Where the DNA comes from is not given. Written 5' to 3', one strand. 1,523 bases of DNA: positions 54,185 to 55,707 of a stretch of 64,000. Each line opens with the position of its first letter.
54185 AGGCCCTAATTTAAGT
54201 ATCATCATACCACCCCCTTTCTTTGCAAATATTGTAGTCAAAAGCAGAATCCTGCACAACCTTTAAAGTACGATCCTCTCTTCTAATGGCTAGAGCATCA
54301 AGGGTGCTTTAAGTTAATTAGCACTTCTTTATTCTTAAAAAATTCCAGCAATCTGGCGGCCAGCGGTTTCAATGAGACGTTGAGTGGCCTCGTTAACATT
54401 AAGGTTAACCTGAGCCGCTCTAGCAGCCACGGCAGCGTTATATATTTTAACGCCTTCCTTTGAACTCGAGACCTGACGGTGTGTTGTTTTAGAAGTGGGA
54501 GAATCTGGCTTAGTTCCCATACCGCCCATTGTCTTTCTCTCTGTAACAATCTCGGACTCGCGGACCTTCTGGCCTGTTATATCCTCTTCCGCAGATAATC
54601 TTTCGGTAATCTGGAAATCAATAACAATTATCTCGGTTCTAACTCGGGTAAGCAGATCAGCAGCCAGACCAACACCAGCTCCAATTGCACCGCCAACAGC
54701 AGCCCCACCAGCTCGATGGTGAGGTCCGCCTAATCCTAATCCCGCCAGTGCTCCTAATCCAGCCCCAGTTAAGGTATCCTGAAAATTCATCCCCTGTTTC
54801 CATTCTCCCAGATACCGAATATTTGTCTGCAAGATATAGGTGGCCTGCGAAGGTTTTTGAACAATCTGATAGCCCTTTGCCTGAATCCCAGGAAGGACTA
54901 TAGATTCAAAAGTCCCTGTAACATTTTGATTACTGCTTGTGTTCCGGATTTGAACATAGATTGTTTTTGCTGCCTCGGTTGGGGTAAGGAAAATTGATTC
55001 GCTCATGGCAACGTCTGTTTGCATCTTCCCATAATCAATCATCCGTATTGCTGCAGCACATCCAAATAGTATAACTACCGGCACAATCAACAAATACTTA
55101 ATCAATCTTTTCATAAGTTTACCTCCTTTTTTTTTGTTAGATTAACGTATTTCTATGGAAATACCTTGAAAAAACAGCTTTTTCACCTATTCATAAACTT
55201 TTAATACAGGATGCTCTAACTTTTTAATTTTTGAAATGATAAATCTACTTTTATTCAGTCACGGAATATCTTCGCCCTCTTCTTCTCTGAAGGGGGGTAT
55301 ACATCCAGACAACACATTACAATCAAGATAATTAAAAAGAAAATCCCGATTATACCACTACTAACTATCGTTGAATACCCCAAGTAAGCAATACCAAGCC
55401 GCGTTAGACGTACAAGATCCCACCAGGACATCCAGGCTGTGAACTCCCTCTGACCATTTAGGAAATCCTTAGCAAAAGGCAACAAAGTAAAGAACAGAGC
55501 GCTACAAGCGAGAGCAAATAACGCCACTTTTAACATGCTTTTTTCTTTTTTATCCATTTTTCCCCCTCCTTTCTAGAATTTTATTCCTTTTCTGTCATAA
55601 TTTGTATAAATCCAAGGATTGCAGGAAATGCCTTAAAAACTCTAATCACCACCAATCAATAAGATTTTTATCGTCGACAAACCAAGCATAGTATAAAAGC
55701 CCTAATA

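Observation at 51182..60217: Candidate uncharacterised membrane system: HerA/VirB4-type ATPase+wHTH with about ten small membrane, lipoprotein and secreted proteins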

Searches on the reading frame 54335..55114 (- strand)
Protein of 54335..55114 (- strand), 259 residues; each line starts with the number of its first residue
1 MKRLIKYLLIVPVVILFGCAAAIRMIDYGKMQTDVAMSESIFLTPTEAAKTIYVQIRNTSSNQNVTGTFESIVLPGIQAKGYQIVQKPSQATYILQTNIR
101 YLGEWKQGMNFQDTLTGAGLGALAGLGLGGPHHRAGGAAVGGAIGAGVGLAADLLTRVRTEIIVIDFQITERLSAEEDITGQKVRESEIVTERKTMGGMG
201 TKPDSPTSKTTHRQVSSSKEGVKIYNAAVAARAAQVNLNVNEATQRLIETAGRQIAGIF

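Call 3: search_protein_families(library=pfam, max_evalue=0.1, proteins=[window:54335-55114:-])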
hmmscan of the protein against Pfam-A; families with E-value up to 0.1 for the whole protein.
window:54335-55114:- (259 aa): 4 families
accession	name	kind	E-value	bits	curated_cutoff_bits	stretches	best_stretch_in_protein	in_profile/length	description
PF05818.17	TraT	-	2.2e-43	149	31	1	31-259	2-214/214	Enterobacterial TraT complement resistance protein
PF13441.11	Gly-zipper_YMGG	-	0.00033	20.8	28.9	1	113-152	6-42/45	YMGG-like Gly-zipper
PF05433.20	Rick_17kDa_Anti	-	0.00042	20.6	24.2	1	114-151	3-41/43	Glycine zipper 2TM domain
PF13436.11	Gly-zipper_OmpA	-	0.029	14.6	27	1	113-152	3-43/44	Glycine-zipper domain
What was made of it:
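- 54335..55114 (-): w09: TraT-family lipoprotein (259 aa) with lipobox LFG|C and a Gly-zipper helix region. Pfam TraT scores 149 bits (E=2e-43, call 3).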

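Call 9: search_protein_families(library=ncbifam, max_evalue=0.01, proteins=[window:54335-55114:-])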
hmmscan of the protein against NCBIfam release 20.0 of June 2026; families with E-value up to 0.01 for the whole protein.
window:54335-55114:- (259 aa): 1 family
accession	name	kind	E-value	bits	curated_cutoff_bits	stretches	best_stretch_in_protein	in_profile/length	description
NF010291.0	PRK13731.1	equivalog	3.6e-23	82.3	445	1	1-258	3-242/243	conjugal transfer complement resistance protein TraT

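Call 19: find_homologous_proteins(query=window:54335-55114:-)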
Query window:54335-55114:- (259 aa): 81 proteins with E <= 0.001 among 7353 candidates.
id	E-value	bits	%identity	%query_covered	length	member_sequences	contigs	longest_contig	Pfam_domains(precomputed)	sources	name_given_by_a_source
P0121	3.6e-161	552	100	100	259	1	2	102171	PF05818.18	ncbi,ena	-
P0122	3.3e-137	473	84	100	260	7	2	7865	PF05818.18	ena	-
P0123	2.9e-132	457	82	100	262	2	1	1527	PF05818.18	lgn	-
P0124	7.4e-130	449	84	94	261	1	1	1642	PF05818.18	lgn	-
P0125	1.9e-128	444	79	100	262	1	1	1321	PF05818.18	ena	-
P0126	3.9e-128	443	80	100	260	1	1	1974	PF05818.18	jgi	jgi:hypothetical protein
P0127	9.8e-127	439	78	100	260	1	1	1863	PF05818.18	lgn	-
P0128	1.5e-125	435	78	100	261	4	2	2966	PF05818.18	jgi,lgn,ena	-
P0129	1.1e-124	432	78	99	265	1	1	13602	PF05818.18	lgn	-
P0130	3.7e-124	430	77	100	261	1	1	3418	PF05818.18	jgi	-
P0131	1.7e-123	428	76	100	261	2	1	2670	PF05818.18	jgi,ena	-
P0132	1.7e-122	425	80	95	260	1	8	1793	PF05818.18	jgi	jgi:hypothetical protein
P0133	3.6e-121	421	75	100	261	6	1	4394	PF05818.18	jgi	-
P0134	2.6e-120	418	75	100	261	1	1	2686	PF05818.18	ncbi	-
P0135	7.8e-120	416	74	100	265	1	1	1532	PF05818.18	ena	-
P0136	1.0e-119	416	77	93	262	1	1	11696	PF05818.18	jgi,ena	-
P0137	2.9e-117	408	75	97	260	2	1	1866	PF05818.18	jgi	jgi:hypothetical protein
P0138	1.0e-116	406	75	99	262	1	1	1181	PF05818.18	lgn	-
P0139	3.5e-116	404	75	94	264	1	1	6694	PF05818.18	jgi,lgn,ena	-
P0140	2.5e-109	382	70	100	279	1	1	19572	PF05818.18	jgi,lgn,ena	-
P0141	8.6e-108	377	69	100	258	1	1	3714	PF05818.18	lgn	-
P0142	7.4e-106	371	66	99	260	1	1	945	PF05818.18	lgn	-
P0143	1.2e-105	370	68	98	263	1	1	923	PF05818.18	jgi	jgi:hypothetical protein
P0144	1.4e-105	370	63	99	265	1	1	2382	PF13441.13,PF05818.18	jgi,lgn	jgi:hypothetical protein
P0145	1.7e-105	369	69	94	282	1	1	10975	PF05818.18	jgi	jgi:hypothetical protein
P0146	1.2e-104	367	68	100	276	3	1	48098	PF05818.18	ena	-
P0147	2.8e-104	365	65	100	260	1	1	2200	PF05818.18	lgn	-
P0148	5.3e-104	364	67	100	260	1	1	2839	PF05818.18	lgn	-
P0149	1.7e-99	350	63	98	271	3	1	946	PF05818.18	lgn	-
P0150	2.0e-99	350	82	75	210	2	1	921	PF05818.18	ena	-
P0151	2.5e-99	349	66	94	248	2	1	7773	PF05818.18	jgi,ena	-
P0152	4.2e-99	348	63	100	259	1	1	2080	PF05818.18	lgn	-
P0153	1.3e-98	347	70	93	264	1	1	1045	PF13441.13,PF05818.18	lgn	-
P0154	1.5e-98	347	65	100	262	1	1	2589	PF05818.18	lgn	-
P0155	9.5e-96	337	62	99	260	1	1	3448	PF05818.18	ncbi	-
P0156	6.7e-95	335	59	100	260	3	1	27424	PF05818.18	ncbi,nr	ncbi:MAG: hypothetical protein D4R73_12145 [Deltaproteobacteria bacterium]|nr:MAG: hypothetical prot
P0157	1.2e-93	331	59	100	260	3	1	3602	PF05818.18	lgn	-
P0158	2.4e-93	330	63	100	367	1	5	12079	PF05818.18,PF06347.20,PF08239.18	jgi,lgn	jgi:uncharacterized protein YgiM (DUF1202 family)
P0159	3.7e-93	329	58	100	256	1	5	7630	PF05818.18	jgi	jgi:hypothetical protein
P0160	8.4e-93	328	60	100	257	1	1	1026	PF05818.18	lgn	-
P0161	2.6e-91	323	63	99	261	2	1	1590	PF13441.13,PF05818.18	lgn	-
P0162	7.3e-91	321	62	100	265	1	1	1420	PF05818.18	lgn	-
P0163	3.8e-90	319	61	100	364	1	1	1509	PF05818.18,PF06347.20,PF08239.18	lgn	-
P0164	1.3e-87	311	78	70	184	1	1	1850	PF05818.18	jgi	jgi:hypothetical protein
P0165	4.4e-87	309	60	98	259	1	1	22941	PF05818.18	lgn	-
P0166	4.9e-85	302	57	100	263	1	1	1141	PF05818.18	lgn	-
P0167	4.6e-79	283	55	97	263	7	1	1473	PF05818.18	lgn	-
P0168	1.4e-78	281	69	72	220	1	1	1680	PF05818.18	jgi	jgi:hypothetical protein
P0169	2.8e-77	277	51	100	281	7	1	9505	PF05818.18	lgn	-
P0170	3.2e-77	277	51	100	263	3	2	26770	PF05818.18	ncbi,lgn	ncbi:MAG: complement resistance protein TraT [Thermodesulfobacteriota bacterium]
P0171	7.0e-77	276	56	88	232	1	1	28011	PF05818.18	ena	-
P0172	9.6e-74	265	61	86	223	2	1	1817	PF05818.18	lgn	-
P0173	1.5e-73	265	52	98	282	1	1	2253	PF05818.18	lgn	-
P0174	9.0e-62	226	74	50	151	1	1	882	PF05818.18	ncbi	-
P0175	1.7e-61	225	77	44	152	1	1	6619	PF05818.18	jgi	jgi:hypothetical protein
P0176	5.1e-56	207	70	38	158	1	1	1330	PF05818.18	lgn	-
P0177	8.6e-52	194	42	100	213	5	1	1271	PF05818.18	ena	-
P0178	2.1e-51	192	42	97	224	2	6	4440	PF05818.18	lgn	-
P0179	1.1e-50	190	42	97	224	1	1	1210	PF05818.18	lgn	-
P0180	2.3e-24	104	33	100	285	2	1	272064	PF05818.18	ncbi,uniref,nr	ncbi:IncF plasmid conjugative transfer surface exclusion protein TraT [Desulfurella amilsii]|uniref:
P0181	5.1e-24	103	31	100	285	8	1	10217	PF13441.13,PF05818.18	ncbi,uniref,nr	ncbi:complement resistance protein TraT [Desulfurella multipotens]|uniref:complement resistance prot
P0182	1.2e-23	102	31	100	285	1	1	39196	PF13441.13,PF05818.18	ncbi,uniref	ncbi:MAG: complement resistance protein TraT [Desulfurella sp.]|uniref:complement resistance protein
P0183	1.7e-23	101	30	100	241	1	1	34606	PF05818.18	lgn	-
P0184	3.2e-23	100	32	95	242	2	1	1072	PF05818.18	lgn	-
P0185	3.3e-22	97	29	100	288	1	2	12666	PF13441.13,PF05818.18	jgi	jgi:outer membrane lipoprotein SlyB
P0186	1.9e-19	88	33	94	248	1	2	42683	PF05818.18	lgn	-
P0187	8.5e-19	86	29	100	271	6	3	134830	PF05818.18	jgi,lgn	-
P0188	2.7e-17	81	30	95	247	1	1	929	PF05818.18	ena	-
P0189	4.5e-17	80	25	99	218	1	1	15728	PF05818.18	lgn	-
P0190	5.7e-17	80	29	93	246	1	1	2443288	PF13441.13,PF05818.18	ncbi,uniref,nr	ncbi:complement resistance protein TraT [Thiomicrospira microaerophila]|uniref:complement resistance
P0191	8.7e-16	76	30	66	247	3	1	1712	PF05818.18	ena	-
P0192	8.3e-15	73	36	37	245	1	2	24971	PF05818.18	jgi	jgi:hypothetical protein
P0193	3.5e-14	71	40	50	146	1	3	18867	PF05818.18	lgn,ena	-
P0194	1.2e-13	69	34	37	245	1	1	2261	PF05818.18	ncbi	-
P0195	4.4e-13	67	36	37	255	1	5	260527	PF05818.18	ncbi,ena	-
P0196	8.0e-13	66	35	36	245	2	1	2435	PF05818.18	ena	-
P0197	5.7e-12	63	29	100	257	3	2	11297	PF05818.18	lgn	-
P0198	1.2e-11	62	40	36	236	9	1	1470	PF05818.18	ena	-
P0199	7.3e-11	60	40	36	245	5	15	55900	PF05818.18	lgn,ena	-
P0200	2.3e-10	58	39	39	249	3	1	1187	PF05818.18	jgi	jgi:hypothetical protein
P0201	1.6e-9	55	27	93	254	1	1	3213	PF05818.18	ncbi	-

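Call 20: search_protein_families(library=padloc, max_evalue=0.01, proteins=[window:54335-55114:-])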
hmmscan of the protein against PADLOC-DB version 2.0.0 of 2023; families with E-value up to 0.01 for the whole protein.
window:54335-55114:- (259 aa): 0 families

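Call 21: find_encoding_contigs(protein=P0121, flank=10000, max_places=3)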
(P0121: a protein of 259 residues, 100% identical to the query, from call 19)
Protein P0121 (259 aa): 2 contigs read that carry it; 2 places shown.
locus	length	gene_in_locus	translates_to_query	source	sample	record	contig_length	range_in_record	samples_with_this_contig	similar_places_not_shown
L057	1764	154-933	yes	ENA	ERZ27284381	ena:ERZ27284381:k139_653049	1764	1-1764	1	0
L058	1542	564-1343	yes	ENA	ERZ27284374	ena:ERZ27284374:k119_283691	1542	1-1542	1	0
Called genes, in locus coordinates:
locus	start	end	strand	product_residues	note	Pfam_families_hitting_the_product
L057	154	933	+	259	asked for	PF05818:TraT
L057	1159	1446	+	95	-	-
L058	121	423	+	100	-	-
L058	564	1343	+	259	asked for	PF05818:TraT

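Call 22: find_encoding_contigs(protein=P0129, flank=10000, max_places=2)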
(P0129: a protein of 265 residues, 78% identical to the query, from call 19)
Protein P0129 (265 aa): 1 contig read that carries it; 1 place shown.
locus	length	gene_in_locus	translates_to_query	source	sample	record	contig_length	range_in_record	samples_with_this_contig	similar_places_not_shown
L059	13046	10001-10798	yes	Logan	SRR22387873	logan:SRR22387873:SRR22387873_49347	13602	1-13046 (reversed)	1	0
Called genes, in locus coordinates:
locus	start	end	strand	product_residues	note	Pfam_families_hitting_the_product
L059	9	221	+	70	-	-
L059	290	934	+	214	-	PF00106:adh_short, PF13561:adh_short_C2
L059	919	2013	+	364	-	PF04055:Radical_SAM (weak)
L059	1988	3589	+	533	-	PF13522:GATase_6, PF13537:GATase_7, PF06508:QueC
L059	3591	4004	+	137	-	-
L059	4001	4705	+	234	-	PF06508:QueC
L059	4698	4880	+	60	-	PF12728:HTH_17, PF00376:MerR (weak)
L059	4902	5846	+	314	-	-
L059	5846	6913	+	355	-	-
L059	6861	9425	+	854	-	PF03167:UDG, PF01612:DNA_pol_A_exo1, PF00476:DNA_pol_A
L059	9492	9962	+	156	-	PF18894:PhageMetallopep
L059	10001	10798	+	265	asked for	PF05818:TraT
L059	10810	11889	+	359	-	-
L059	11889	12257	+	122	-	PF01242:PTPS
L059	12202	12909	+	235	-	PF04055:Radical_SAM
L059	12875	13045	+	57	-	?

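Call 23: find_encoding_contigs(protein=P0146, flank=10000, max_places=2)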
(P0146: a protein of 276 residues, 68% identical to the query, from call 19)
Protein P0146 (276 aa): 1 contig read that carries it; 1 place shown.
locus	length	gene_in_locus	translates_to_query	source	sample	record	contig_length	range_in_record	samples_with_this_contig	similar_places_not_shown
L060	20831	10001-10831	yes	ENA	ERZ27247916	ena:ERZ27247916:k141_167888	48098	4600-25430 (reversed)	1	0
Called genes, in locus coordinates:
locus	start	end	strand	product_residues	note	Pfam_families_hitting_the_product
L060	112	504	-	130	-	PF00825:Ribonuclease_P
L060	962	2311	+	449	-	PF11638:DnaA_N, PF00308:Bac_DnaA, PF00004:AAA (weak), PF01695:IstB_IS21, PF22688:Hda_lid (faint), PF08299:Bac_DnaA_C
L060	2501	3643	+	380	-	PF00712:DNA_pol3_beta, PF02767:DNA_pol3_beta_2, PF02768:DNA_pol3_beta_3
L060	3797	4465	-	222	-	PF01978:TrmB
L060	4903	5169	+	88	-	PF05402:PqqD (weak)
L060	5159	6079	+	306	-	PF13353:Fer4_12 (weak), PF04055:Radical_SAM, PF13186:SPASM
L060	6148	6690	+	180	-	PF13302:Acetyltransf_3, PF13420:Acetyltransf_4, PF13673:Acetyltransf_10 (weak), PF00583:Acetyltransf_1, PF13508:Acetyltransf_7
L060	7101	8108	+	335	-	PF12147:Methyltransf_20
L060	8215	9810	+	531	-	PF16927:HisKA_7TM, PF00512:HisKA, PF02518:HATPase_c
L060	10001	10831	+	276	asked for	PF05818:TraT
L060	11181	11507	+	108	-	PF00072:Response_reg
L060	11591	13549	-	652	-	PF00912:Transgly, PF00905:Transpeptidase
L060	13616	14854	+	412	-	PF00579:tRNA-synt_1b, PF22421:SYY_C-terminal, PF01479:S4 (weak)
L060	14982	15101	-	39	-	-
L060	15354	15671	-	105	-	-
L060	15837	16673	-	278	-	PF20772:TACO1_YebC_N, PF01709:Transcrip_reg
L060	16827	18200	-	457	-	PF00932:LTD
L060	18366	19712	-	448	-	PF00437:T2SSE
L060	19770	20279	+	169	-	PF02367:TsaE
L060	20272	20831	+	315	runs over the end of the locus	PF02739:5_3_exonuc_N, PF01367:5_3_exonuc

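Call 40: find_encoding_contigs(protein=P0122, flank=8000, max_places=3)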
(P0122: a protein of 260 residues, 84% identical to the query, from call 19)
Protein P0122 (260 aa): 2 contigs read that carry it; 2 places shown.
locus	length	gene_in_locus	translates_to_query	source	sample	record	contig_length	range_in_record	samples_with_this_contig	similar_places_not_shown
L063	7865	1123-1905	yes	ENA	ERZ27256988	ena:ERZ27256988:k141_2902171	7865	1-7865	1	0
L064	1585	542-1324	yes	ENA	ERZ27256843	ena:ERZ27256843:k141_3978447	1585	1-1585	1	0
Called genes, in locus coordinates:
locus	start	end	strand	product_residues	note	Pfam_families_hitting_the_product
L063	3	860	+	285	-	?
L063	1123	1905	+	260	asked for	PF05818:TraT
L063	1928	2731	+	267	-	PF00106:adh_short, PF08659:KR, PF13561:adh_short_C2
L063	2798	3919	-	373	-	PF01321:Creatinase_N, PF00557:Peptidase_M24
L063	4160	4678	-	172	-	PF21711:DCTN5 (faint), PF00132:Hexapep (weak), PF25087:GMPPB_C (faint), PF25084:LbH_EIF2B (weak)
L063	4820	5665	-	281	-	PF00561:Abhydrolase_1, PF12146:Hydrolase_4, PF12697:Abhydrolase_6, PF03096:Ndr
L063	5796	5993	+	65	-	-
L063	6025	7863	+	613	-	?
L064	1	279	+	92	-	?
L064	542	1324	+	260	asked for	PF05818:TraT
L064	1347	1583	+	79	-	?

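Call 41: find_encoding_contigs(protein=P0140, flank=10000, max_places=2)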
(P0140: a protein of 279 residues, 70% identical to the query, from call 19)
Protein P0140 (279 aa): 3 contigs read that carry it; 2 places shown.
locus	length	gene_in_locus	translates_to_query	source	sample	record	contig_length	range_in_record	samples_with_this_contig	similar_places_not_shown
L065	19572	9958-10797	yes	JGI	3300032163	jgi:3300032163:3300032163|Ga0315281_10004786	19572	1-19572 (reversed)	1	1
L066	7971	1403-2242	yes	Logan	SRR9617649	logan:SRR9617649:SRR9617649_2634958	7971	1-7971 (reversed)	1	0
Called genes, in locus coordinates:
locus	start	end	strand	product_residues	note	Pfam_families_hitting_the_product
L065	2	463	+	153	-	?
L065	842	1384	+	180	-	PF02357:NusG, PF00467:KOW (weak)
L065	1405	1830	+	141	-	PF03946:Ribosomal_L11_N, PF00298:Ribosomal_L11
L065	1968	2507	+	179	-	PF00383:dCMP_cyt_deam_1, PF14437:MafB19-deam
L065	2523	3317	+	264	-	PF00303:Thymidylat_synt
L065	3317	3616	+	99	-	-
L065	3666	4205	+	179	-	PF22769:DCD, PF00692:dUTPase (faint)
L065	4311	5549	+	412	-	PF00464:SHMT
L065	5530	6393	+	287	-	PF00763:THF_DHG_CYH, PF02882:THF_DHG_CYH_C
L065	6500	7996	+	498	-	PF02934:GatB_N, PF02637:GatB_Yqey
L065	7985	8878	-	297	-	PF01745:IPT, PF01715:IPPT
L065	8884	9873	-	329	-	PF00919:UPF0004, PF04055:Radical_SAM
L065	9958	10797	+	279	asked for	PF05818:TraT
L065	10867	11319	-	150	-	PF10648:Gmad2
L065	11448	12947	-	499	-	PF02366:PMT, PF16192:PMT_4TMC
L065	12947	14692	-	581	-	PF07973:tRNA_SAD, PF00587:tRNA-synt_2b, PF03129:HGTP_anticodon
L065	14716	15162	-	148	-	-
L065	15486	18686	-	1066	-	PF02811:PHP, PF07733:DNA_pol3_alpha, PF17657:DNA_pol3_finger, PF14579:HHH_6, PF01336:tRNA_anti-codon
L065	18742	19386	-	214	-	-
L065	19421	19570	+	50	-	?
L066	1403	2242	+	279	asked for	PF05818:TraT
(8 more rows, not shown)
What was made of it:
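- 54335..55114 (-): Relatives at 59-84% identity lie in bacterial chromosomes (L060, L065) and a phage-like contig (L059) (calls 19, 22, 23, 40, 41).
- TraT relatives at 59-84% identity sit in bacterial chromosomes and a phage-like contig (calls 19, 22, 23, 41). The closest TraT relatives are bacterial or from a phage-like contig (calls 22, 23, 41).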

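Call 49: search_protein_families(library=phrogs, max_evalue=0.01, proteins=[window:54335-55114:-])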
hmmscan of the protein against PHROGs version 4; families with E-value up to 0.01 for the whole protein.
window:54335-55114:- (259 aa): 1 family
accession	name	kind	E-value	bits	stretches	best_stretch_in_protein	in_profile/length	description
phrog_14537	-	unknown function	0.0079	16.6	1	106-157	25-77/295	-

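Call 81: search_solved_structures(query=window:54335-55114:-, max_evalue=0.01, show_alignments=1)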
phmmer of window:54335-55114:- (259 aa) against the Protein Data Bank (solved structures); distinct sequences matched with E-value up to 0.01: 3.
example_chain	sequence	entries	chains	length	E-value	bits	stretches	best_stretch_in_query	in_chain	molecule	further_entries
9fs5_A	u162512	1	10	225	1.4e-17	66.8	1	22-176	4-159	TraT complement resistance protein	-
9e2v_A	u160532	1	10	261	2.1e-17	66.3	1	22-176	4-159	TraT complement resistance protein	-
9fsm_A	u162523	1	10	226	8.4e-16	61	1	25-187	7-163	TraT complement resistance protein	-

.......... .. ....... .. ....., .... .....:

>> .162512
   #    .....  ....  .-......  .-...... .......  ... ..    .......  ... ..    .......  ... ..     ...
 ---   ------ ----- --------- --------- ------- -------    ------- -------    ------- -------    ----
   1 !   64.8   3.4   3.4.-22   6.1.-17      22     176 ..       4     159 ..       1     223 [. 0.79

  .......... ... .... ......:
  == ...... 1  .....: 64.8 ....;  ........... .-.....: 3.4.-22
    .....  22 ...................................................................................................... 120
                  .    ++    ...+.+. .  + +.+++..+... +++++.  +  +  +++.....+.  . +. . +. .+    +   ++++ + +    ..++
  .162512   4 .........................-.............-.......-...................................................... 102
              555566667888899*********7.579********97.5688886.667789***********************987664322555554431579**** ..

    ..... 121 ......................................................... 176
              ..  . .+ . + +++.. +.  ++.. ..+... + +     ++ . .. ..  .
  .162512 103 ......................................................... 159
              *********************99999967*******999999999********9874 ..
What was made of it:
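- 54335..55114 (-): Solved TraT 9fs5 matches at E=1.4e-17 (call 81).
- On TraT: Solved TraT 9fs5 and 9e2v match at E about 1e-17 (call 81).
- Closest known: TraT surface-exclusion lipoprotein. Same: w09 matches the Pfam TraT model end to end (149 bits), has a lipobox and the Gly-rich helix region, and aligns to solved TraT decamer protomers (calls 3, 81).
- Checked: w09 is a TraT-family protein (Pfam PF05818, 149 bits against a cut-off of 31, call 3; E=1e-17 to solved TraT structures, call 81).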

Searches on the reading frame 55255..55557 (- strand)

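Call 3: search_protein_families(library=pfam, max_evalue=0.1, proteins=[window:55255-55557:-])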
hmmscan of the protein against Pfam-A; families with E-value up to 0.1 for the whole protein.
window:55255-55557:- (100 aa): 1 family
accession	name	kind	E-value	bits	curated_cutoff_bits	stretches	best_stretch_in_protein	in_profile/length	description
PF08285.16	DPM3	-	0.064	13.9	25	0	1-63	1-60/90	Dolichol-phosphate mannosyltransferase subunit 3 (DPM3)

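Call 9: search_protein_families(library=ncbifam, max_evalue=0.01, proteins=[window:55255-55557:-])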
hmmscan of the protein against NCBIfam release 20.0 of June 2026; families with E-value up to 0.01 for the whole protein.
window:55255-55557:- (100 aa): 0 families

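Call 20: search_protein_families(library=padloc, max_evalue=0.01, proteins=[window:55255-55557:-])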
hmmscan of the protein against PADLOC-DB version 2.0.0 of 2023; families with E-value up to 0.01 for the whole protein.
window:55255-55557:- (100 aa): 0 families

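Call 49: search_protein_families(library=phrogs, max_evalue=0.01, proteins=[window:55255-55557:-])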
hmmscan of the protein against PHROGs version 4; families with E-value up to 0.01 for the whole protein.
window:55255-55557:- (100 aa): 0 families
